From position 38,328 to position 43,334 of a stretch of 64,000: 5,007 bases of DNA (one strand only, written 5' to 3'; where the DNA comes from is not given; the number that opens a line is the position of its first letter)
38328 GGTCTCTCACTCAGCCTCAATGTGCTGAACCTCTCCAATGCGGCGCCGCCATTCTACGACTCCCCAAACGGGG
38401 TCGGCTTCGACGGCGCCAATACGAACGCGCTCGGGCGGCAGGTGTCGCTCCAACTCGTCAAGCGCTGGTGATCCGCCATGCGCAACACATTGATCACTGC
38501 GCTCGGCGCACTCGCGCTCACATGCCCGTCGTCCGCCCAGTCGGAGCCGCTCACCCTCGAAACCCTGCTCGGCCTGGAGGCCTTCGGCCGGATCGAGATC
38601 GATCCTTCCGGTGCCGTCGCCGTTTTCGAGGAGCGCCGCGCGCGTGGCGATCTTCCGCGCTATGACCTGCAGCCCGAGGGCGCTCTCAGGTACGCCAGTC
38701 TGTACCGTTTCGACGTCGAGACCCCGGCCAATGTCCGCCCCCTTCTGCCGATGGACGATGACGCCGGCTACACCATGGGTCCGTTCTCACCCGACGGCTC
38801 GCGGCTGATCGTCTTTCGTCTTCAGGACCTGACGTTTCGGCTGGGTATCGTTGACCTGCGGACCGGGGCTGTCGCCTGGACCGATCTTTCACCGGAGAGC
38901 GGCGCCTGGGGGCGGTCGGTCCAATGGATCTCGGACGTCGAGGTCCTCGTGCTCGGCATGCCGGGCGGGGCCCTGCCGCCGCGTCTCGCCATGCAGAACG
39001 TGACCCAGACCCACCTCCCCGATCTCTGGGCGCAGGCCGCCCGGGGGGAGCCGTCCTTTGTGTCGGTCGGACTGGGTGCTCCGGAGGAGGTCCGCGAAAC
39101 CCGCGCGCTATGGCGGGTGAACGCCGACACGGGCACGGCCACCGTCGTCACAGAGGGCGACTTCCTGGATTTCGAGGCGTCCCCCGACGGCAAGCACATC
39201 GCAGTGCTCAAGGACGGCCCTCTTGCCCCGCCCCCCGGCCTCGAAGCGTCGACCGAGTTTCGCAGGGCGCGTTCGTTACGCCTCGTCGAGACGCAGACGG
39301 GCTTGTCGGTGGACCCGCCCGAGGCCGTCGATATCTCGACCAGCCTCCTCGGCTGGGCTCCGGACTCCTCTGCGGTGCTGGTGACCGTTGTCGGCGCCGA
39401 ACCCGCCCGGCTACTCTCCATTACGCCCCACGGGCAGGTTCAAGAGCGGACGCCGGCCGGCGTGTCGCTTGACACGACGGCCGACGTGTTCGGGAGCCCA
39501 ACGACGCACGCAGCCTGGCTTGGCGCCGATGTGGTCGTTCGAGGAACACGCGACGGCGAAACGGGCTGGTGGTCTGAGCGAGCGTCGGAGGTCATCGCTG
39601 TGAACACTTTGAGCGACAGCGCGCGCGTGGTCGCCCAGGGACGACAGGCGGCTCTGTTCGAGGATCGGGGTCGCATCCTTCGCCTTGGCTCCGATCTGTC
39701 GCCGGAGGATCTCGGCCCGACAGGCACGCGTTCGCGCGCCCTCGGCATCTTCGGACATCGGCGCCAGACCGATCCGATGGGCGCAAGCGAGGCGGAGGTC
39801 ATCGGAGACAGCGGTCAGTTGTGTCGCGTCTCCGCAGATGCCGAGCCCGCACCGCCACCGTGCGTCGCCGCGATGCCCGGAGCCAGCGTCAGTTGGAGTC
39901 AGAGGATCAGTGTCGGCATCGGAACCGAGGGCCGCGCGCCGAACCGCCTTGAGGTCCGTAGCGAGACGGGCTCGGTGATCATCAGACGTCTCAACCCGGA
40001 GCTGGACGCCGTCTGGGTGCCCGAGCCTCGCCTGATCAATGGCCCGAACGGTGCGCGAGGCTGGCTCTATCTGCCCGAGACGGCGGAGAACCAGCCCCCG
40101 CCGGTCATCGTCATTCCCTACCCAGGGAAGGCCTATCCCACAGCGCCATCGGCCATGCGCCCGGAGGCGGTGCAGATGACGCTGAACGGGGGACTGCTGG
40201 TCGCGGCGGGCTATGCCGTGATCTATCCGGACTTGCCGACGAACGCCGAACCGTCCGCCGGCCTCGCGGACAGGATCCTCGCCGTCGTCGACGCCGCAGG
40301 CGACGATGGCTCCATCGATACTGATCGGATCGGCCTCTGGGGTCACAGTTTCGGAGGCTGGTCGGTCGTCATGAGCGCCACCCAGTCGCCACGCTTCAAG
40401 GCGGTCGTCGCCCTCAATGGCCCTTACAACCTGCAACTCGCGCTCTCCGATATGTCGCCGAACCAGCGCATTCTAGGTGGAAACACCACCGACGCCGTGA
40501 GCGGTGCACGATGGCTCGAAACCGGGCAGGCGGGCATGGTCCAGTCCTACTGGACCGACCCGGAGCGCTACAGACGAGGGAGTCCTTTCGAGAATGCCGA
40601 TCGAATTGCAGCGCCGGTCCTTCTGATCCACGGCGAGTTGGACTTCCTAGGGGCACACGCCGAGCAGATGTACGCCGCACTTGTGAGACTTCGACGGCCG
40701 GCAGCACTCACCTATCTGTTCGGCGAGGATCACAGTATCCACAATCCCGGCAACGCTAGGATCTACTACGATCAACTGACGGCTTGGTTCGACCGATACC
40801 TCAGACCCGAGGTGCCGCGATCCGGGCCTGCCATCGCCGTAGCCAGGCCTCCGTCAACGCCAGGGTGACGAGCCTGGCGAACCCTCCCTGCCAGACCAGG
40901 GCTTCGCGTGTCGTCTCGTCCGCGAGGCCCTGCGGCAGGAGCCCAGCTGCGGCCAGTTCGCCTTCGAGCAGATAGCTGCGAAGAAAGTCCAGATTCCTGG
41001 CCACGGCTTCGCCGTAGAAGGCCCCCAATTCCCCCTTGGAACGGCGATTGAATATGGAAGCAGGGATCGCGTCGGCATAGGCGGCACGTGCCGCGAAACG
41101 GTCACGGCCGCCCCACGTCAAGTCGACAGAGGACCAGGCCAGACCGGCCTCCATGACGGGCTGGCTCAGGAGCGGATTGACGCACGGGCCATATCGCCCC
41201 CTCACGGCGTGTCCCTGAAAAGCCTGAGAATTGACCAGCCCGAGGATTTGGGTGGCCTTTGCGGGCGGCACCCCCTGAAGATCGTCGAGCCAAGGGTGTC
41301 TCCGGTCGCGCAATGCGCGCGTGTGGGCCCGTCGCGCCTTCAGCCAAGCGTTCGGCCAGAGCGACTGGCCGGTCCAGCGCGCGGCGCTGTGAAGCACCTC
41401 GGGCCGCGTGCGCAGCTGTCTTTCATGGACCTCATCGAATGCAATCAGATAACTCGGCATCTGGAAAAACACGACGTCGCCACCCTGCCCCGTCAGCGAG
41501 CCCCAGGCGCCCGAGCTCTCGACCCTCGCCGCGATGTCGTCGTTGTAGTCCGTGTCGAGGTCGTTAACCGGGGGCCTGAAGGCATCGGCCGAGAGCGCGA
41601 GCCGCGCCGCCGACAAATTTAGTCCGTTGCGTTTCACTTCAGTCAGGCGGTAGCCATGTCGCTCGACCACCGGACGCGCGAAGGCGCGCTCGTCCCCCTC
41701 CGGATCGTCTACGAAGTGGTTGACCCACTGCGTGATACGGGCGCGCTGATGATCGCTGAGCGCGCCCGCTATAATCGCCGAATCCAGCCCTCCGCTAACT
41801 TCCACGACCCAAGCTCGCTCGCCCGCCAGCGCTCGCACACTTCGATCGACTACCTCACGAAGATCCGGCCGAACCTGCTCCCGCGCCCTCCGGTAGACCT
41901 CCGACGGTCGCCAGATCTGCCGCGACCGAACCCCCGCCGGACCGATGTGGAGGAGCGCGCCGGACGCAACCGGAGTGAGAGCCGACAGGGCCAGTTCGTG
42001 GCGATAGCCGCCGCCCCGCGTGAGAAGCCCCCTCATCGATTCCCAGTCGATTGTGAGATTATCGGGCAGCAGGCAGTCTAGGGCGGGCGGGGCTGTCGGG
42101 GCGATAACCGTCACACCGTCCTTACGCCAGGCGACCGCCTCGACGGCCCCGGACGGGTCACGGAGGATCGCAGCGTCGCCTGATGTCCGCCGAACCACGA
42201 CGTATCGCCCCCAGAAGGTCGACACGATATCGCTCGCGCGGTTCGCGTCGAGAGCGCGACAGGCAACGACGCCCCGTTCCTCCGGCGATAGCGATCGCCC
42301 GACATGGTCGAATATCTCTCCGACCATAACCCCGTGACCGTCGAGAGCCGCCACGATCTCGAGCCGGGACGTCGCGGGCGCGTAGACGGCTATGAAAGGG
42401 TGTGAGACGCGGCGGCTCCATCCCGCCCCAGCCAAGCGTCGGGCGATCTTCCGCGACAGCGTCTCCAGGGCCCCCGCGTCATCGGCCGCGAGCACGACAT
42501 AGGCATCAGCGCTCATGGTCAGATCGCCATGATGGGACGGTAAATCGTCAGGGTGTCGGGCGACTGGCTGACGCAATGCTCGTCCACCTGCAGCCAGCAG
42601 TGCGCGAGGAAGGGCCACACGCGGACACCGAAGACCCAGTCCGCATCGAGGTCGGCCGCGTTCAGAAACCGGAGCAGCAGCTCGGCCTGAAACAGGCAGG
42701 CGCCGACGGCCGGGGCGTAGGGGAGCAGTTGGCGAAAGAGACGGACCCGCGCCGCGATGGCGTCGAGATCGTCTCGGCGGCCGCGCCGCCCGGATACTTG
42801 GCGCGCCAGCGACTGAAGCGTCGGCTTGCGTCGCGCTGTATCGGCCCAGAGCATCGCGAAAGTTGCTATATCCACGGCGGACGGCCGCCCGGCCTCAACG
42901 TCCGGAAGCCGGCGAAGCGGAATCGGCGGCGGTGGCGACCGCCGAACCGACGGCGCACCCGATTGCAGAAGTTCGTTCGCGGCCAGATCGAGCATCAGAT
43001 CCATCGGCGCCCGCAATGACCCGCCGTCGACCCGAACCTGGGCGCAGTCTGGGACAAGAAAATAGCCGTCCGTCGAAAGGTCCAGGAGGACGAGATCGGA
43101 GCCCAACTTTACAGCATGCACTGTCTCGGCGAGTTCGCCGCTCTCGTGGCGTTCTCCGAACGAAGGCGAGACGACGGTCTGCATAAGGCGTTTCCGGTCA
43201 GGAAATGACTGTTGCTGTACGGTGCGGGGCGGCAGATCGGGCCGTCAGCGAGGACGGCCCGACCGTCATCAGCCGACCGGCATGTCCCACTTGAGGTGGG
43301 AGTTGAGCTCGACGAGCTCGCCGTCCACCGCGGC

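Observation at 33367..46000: Lasso peptide signalling module placed against the conjugation regulators: possible peptide control of ICE transfer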

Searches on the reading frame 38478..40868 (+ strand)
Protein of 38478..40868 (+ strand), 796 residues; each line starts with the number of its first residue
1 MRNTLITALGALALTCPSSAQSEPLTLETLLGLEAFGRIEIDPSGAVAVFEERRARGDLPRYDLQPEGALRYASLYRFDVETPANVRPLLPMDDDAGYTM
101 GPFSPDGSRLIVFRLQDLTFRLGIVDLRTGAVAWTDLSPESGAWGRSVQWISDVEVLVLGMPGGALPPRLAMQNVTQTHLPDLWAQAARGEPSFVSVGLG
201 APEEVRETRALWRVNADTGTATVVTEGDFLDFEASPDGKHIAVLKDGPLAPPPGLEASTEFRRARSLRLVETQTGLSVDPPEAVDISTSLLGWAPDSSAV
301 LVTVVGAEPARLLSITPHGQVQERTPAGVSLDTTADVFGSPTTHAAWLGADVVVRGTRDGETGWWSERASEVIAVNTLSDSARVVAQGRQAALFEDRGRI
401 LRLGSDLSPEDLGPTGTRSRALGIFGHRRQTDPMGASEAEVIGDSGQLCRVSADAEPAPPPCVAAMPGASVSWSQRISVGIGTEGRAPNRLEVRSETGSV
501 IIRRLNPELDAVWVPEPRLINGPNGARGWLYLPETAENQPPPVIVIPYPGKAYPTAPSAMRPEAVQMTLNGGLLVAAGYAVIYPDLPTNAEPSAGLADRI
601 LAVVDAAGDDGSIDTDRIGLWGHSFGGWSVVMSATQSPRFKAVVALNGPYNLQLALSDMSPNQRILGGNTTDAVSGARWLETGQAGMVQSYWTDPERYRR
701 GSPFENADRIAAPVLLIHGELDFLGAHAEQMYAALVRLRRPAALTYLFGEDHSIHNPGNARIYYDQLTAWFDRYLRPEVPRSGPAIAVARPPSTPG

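Call 3: search_protein_families(library=pfam, proteins=[window:38478-40868:+], max_evalue=0.01)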
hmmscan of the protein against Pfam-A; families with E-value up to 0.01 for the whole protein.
window:38478-40868:+ (796 aa): 8 families
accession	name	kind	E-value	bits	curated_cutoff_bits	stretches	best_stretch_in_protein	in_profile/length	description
PF00326.27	Peptidase_S9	-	9.9e-23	81.2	22.6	1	600-776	48-211/213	Prolyl oligopeptidase family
PF02129.25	Peptidase_S15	-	4.7e-08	33.5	23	1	530-649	9-129/262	X-Pro dipeptidyl-peptidase (S15 family)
PF12740.14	PETase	-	1.8e-07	31.3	28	1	576-674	79-181/263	PET hydrolase-like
PF01738.24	DLH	-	5.4e-07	29.9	21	1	596-649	77-131/217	Dienelactone hydrolase family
PF20434.5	BD-FAE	-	3.5e-05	23.8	26.8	1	530-722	3-200/215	BD-FAE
PF12146.15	Hydrolase_4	-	0.0014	18.4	27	0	617-675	77-135/239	Serine aminopeptidase, S33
PF03403.19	PAF-AH_p_II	-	0.002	17.2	20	1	611-647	216-252/372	Platelet-activating factor acetylhydrolase, isoform II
PF07859.19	Abhydrolase_3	-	0.0084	16.3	25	0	600-755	52-209/210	alpha/beta hydrolase fold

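Call 53: search_protein_families(library=ncbifam, proteins=[window:38478-40868:+], max_evalue=0.1)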
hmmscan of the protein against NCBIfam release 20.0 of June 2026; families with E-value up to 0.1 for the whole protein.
window:38478-40868:+ (796 aa): 6 families
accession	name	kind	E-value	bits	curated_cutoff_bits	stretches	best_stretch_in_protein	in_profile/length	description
NF053518.1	DipepPtdsDpp5Prph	equivalog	2.5e-16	59.4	900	1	600-776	490-655/655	dipeptidyl-peptidase Dpp5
NF033523.0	lasso_peptidase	equivalog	2.9e-14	52.7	400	1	600-776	478-638/638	Atxe2 family lasso peptide isopeptidase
NF047920.1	lactonase_UilS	equivalog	6.2e-08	32.7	400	1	598-645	80-127/285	UilS family quorum-quenching N-acyl-homoserine lactonase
NF051441.1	BisHyethTerphBdeA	equivalog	8.9e-05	21.9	520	1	571-674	119-224/305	bis(hydroxyethyl) terephthalate hydrolase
NF050058.1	e_dPHAscl_type1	hypoth_equivalog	0.0018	17.8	150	1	577-650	51-139/276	extracellular catalytic domain type 1 short-chain-length polyhydroxyalkanoate depolymerase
NF052354.1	EstLipQMycob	equivalog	0.042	12.5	700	1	687-750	306-368/418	esterase LipQ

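Call 54: search_solved_structures(query=window:38478-40868:+, max_evalue=0.001)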
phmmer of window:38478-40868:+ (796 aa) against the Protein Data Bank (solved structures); distinct sequences matched with E-value up to 0.001: 22.
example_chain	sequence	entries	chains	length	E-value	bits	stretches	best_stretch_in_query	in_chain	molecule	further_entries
8wt1_A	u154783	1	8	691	3.4e-09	38.7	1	598-776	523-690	S9 family peptidase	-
8yzn_A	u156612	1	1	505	1.8e-07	33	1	597-777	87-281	Lipase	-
8yzo_A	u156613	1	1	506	2e-07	32.9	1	597-777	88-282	Lipase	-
7y4g_A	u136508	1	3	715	4.5e-07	31.7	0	608-651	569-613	btDPP4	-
8hay_A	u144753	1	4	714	4.5e-07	31.7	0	608-651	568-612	btDPP4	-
7y4f_A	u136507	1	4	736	5.3e-07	31.5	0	608-651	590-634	Dipeptidyl peptidase IV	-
29cu_A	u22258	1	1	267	2.3e-06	29.3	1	557-668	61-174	Cutinase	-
9qt8_A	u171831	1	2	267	1.9e-05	26.3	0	571-650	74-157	Polyester Hydrolase Leipzig 7 (PHL-7), catalysis-deficient S131A mutant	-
9qva_A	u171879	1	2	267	4.6e-05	25.1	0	571-650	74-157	Polyester Hydrolase Leipzig 7 (PHL-7), catalysis-deficient S131A mutant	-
9qnm_A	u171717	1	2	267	5.7e-05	24.7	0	571-647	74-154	Polyester Hydrolase Leipzig 7 (PHL-7), catalysis-deficient S131A mutant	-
9qv8_A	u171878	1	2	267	0.00014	23.4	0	571-647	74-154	Polyester Hydrolase Leipzig 7 (PHL-7), catalysis-deficient S131A mutant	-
7qjt_A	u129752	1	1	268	0.0002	22.9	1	571-670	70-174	cutinase (711)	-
7ep9_G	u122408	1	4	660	0.0002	22.9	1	613-776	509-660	S9 family peptidase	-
9qya_A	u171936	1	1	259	0.00021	22.9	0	574-650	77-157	Polyester Hydrolase Leipzig 7 (PHL7) variant R4M6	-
7qjo_B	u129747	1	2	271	0.00038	22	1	567-677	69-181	Cutinase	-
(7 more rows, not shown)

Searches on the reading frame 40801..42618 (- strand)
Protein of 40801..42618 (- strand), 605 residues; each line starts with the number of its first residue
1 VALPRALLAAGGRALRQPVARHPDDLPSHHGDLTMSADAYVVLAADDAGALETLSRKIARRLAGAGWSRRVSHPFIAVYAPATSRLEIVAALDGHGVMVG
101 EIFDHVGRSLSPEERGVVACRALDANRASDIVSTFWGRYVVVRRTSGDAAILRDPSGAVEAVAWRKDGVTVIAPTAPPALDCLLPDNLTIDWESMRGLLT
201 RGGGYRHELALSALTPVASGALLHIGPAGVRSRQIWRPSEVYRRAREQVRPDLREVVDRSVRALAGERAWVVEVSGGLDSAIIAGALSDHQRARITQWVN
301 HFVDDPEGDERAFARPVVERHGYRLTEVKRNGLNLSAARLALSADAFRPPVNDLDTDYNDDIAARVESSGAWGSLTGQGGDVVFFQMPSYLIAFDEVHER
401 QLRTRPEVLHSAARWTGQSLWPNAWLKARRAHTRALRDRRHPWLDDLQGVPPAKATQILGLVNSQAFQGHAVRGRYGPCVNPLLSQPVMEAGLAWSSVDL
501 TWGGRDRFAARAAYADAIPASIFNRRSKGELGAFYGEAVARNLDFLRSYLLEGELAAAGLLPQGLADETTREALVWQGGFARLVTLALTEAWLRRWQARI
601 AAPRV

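Call 3: search_protein_families(library=pfam, proteins=[window:40801-42618:-], max_evalue=0.01)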
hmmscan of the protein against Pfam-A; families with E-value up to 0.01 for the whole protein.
window:40801-42618:- (605 aa): 1 family
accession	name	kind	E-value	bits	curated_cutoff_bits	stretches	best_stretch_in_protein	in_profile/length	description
PF00733.27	Asn_synthase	-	2.4e-15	57.5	21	1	253-593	2-353/354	Asparagine synthase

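Call 53: search_protein_families(library=ncbifam, proteins=[window:40801-42618:-], max_evalue=0.1)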
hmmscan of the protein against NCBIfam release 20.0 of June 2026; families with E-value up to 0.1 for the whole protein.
window:40801-42618:- (605 aa): 4 families
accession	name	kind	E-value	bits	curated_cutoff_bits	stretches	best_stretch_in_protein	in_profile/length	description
NF033561.1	macrolact_Ik_Al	subfamily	8.3e-18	64.3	300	2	123-444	67-389/561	albusnodin/ikarugamycin family macrolactam cyclase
TIGR01536.1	asn_synth_AEB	equivalog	2.4e-07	30.1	267.1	1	245-331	229-316/517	asparagine synthase (glutamine-hydrolyzing)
NF033535.1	lass_lactam_cya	exception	0.00031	19.4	525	1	224-325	209-318/668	lasso peptide isopeptide bond-forming cyclase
TIGR03104.1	trio_amidotrans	equivalog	0.042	12.1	570.1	1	246-323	242-318/589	N-acetylglutaminylglutamine amidotransferase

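Call 94: search_dna_similar(query=window:40801-42618:-, collection=plasmids, mode=protein, max_evalue=1e-20, max_rows=60)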
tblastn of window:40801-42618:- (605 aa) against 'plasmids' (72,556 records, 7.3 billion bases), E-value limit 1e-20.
Records with a match: 5; places in all: 5; records where one place covers at least 80% of the query: 5.
Best place of each record, by identity: <60% 5.
By first word of the organism name: Polymorphobacter 3; Caulobacter 1; Sphingobium 1.
By predicted mobility (MOB-suite, as given by PLSDB): non-mobilizable 3; conjugative 2.
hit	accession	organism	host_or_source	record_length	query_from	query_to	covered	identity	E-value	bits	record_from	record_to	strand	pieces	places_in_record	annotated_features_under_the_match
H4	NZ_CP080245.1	Polymorphobacter sp. PAMC 29334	Megaspora,lichen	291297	75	595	86%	35.0%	5e-55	209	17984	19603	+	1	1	asparagine synthase C-terminal domain-containing protein | prolyl oligopeptidase family serine peptidase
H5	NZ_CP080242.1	Polymorphobacter sp. PAMC 29334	Megaspora,lichen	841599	93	594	83%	35.5%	5e-59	221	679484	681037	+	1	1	asparagine synthase C-terminal domain-containing protein | prolyl oligopeptidase family serine peptidase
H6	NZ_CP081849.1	Polymorphobacter megasporae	Megaspora,lichen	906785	93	594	83%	35.5%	9e-59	220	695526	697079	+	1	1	asparagine synthase C-terminal domain-containing protein | prolyl oligopeptidase family serine peptidase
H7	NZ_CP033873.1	Caulobacter sp. FWC26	whole organism,isolated from activated ...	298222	87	601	85%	30.5%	5e-31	137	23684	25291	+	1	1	asparagine synthetase B family protein | Atxe2 family lasso peptide isopeptidase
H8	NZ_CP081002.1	Sphingobium sp. V4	cell culture,soil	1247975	97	605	84%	28.2%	8e-23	111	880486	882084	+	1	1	record has no annotation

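Call 95: get_annotated_region(hit=H7, flank=14000)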
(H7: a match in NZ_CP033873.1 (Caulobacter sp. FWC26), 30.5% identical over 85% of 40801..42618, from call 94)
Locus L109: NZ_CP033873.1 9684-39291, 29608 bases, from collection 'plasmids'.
description: Caulobacter sp. FWC26 plasmid p1, complete sequence
organism: Caulobacter sp. FWC26 (NCBI taxid 69665)
taxonomy: Bacteria; Pseudomonadota; Alphaproteobacteria; Caulobacterales; Caulobacteraceae; Caulobacter; Caulobacter sp. FWC26
host: -; source: whole organism,isolated from activated sludge collected at the Gold Bar wastewater treatment facility; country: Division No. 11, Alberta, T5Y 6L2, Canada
typing (MOB-suite, as given by PLSDB): conjugative; replicon rep_cluster_2440; relaxase MOBQ; mating-pair formation MPF_T
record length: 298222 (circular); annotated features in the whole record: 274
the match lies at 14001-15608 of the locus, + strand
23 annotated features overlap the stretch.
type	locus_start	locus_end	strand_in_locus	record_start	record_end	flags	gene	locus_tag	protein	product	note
CDS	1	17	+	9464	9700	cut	-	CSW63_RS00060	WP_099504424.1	transcriptional regulator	-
CDS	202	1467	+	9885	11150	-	repC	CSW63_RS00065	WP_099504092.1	plasmid replication protein RepC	-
CDS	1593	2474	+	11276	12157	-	-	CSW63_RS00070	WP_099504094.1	toprim domain-containing protein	-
CDS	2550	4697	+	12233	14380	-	-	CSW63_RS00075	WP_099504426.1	ParB N-terminal domain-containing protein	-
CDS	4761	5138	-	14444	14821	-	-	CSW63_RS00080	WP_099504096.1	helix-turn-helix domain-containing protein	-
CDS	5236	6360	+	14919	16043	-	-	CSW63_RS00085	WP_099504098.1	NADH:flavin oxidoreductase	-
CDS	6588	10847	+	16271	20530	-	-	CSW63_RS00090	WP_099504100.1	bifunctional class I SAM-dependent methyltransferase/DEAD/DEAH box helicase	-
CDS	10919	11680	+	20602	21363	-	radC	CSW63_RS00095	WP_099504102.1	DNA repair protein RadC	GO:0006281 - DNA repair [Evidence IEA]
CDS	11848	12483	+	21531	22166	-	-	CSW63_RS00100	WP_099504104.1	GntR family transcriptional regulator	GO:0006355 - regulation of DNA-templated transcription [Evidence IEA]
CDS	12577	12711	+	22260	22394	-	-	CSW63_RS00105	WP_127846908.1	benenodin family lasso peptide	-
CDS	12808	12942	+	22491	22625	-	-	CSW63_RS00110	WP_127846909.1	benenodin family lasso peptide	-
CDS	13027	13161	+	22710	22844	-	-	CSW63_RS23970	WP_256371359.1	hypothetical protein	-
CDS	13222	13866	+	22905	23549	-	-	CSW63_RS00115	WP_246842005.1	lasso peptide biosynthesis B2 protein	-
CDS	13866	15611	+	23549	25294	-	-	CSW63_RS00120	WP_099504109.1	asparagine synthetase B family protein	GO:0006529 - asparagine biosynthetic process [Evidence IEA]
CDS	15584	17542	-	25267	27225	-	-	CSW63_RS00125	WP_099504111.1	Atxe2 family lasso peptide isopeptidase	-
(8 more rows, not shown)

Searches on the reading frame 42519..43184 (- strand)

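Call 3: search_protein_families(library=pfam, proteins=[window:42519-43184:-], max_evalue=0.01)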
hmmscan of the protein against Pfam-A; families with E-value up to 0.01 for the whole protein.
window:42519-43184:- (221 aa): 1 family
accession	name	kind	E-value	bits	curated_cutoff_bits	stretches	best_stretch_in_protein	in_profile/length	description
PF13471.12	Transglut_core3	-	9e-16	58.3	26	1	119-219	14-116/117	Transglutaminase-like superfamily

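Call 53: search_protein_families(library=ncbifam, proteins=[window:42519-43184:-], max_evalue=0.1)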
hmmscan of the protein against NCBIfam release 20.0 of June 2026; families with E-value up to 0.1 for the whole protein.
window:42519-43184:- (221 aa): 1 family
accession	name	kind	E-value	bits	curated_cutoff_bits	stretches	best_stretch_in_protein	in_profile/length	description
NF033537.1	lasso_biosyn_B2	equivalog_domain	1.6e-14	54.4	33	1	118-220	22-131/132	lasso peptide biosynthesis B2 protein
